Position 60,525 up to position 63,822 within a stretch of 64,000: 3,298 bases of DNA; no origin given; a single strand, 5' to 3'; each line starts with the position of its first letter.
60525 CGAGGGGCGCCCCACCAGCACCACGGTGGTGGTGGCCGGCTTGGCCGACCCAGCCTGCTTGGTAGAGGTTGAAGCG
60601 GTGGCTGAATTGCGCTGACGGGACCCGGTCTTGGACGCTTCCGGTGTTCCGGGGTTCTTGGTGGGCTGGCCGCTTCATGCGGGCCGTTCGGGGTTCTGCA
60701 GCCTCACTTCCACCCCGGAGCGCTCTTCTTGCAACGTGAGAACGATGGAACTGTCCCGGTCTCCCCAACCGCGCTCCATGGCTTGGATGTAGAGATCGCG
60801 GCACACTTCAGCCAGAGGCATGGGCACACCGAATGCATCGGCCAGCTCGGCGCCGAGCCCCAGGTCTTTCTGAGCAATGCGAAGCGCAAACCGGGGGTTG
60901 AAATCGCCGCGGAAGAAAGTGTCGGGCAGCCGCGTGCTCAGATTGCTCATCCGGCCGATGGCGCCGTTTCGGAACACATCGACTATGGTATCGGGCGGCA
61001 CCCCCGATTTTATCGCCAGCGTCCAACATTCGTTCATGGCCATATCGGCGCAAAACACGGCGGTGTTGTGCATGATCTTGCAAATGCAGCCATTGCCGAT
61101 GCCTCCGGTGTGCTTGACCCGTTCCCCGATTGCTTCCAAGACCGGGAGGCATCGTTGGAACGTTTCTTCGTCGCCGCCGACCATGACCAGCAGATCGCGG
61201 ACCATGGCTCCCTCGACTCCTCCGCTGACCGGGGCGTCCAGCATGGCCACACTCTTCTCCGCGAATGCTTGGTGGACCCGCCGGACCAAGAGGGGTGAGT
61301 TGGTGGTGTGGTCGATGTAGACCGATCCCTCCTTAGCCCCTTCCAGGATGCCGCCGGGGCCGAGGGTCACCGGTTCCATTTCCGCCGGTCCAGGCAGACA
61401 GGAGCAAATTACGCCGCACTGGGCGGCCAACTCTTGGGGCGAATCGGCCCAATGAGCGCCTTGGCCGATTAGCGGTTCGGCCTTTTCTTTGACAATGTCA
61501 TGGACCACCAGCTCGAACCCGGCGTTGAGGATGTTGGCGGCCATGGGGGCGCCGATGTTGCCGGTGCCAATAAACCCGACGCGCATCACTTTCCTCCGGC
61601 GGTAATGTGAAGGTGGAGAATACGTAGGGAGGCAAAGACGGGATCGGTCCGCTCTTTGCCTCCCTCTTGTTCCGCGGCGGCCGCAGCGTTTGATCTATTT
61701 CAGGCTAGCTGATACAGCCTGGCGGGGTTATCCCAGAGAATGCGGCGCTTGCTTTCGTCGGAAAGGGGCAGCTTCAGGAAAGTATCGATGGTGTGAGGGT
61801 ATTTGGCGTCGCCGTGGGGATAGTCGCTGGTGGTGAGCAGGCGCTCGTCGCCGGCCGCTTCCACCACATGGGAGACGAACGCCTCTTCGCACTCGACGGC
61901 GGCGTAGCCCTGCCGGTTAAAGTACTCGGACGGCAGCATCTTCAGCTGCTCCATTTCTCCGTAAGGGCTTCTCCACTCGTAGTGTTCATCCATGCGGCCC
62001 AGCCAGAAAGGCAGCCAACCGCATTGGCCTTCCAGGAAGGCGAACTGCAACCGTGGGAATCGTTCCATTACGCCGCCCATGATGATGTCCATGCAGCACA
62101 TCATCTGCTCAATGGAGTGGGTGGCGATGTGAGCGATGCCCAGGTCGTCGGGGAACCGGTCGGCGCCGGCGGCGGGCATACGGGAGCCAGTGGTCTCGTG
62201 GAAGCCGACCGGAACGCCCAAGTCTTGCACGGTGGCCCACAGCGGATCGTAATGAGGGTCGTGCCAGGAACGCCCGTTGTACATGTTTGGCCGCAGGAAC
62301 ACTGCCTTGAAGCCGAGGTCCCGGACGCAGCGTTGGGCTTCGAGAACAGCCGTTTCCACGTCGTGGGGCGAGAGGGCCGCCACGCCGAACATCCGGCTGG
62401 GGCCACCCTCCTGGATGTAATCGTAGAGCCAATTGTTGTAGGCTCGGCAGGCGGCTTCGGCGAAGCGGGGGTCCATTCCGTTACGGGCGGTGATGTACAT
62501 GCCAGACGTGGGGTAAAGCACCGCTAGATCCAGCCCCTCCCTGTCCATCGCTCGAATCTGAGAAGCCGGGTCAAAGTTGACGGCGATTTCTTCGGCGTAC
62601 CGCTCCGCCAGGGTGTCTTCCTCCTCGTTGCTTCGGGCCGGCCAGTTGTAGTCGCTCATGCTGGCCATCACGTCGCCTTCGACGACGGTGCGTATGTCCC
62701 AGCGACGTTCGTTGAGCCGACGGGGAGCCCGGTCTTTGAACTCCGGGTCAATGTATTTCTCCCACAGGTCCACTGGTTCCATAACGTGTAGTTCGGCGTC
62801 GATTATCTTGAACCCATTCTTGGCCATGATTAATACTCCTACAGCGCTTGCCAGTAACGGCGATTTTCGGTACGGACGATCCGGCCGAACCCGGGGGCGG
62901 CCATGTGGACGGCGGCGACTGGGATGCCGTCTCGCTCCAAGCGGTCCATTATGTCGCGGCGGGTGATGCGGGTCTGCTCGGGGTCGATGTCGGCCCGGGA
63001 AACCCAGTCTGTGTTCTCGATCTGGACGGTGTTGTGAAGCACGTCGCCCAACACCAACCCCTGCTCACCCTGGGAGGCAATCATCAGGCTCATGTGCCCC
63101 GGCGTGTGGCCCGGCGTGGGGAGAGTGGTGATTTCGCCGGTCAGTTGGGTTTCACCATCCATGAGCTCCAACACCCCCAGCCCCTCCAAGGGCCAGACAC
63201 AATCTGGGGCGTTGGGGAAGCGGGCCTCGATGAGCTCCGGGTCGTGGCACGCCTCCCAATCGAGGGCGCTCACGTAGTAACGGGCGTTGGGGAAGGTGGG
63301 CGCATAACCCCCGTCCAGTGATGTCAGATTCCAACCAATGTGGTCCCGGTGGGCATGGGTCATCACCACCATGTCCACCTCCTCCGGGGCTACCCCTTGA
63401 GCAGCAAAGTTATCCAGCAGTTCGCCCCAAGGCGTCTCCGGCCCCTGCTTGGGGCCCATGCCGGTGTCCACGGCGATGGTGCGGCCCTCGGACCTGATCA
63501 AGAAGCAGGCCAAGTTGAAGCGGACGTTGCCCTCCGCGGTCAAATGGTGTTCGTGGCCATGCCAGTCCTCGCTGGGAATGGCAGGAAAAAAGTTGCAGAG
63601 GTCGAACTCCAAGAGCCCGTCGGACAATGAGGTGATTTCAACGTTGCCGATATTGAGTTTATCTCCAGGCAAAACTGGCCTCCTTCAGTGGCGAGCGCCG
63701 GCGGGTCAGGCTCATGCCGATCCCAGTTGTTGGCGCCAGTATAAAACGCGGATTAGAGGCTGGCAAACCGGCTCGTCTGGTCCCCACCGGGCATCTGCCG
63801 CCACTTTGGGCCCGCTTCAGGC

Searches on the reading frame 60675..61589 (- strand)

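Call 16: search_protein_families(library=pfam, proteins=[window:60675-61589:-], max_evalue=0.01)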
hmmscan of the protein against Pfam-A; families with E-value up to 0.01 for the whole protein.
window:60675-61589:- (304 aa): 5 families
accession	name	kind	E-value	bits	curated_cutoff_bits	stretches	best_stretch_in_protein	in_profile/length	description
PF03446.21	NAD_binding_2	-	1.9e-45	155.2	21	1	3-162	1-161/161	NAD binding domain of 6-phosphogluconate dehydrogenase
PF14833.11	NAD_binding_11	-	1.1e-20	74.5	30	1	165-284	1-119/122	NAD-binding of NADP-dependent 3-hydroxyisobutyrate dehydrogenase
PF02826.25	2-Hacid_dh_C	-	2.3e-05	24.3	25.1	1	2-69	37-103/178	D-isomer specific 2-hydroxyacid dehydrogenase, NAD binding domain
PF03807.23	F420_oxidored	-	0.00033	21.6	21.6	1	3-66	1-68/94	NADP oxidoreductase coenzyme F420-dependent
PF03721.20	UDPG_MGDP_dh_N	-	0.0025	17.9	27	1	2-39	1-38/187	UDP-glucose/GDP-mannose dehydrogenase family, NAD binding domain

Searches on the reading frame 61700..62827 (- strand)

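Call 16: search_protein_families(library=pfam, proteins=[window:61700-62827:-], max_evalue=0.01)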
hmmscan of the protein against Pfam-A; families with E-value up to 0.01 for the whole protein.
window:61700-62827:- (375 aa): 1 family
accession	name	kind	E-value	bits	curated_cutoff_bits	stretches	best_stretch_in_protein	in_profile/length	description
PF04909.20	Amidohydro_2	-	5.3e-33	115.4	26.4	1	84-374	18-289/289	Amidohydrolase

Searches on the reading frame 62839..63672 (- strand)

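Call 17: search_protein_families(library=pfam, proteins=[window:62839-63672:-], max_evalue=0.01)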
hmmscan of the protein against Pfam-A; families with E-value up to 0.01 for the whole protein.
window:62839-63672:- (277 aa): 3 families
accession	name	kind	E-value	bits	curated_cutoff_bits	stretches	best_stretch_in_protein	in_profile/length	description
PF00753.33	Lactamase_B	-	7.4e-18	65.6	22.7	1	56-222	8-161/196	Metallo-beta-lactamase superfamily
PF13483.12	Lactamase_B_3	-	6.4e-06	26.7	24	1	54-115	7-53/160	Beta-lactamase superfamily domain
PF12706.13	Lactamase_B_2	-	0.0031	17.6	27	1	66-119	3-50/200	Beta-lactamase superfamily domain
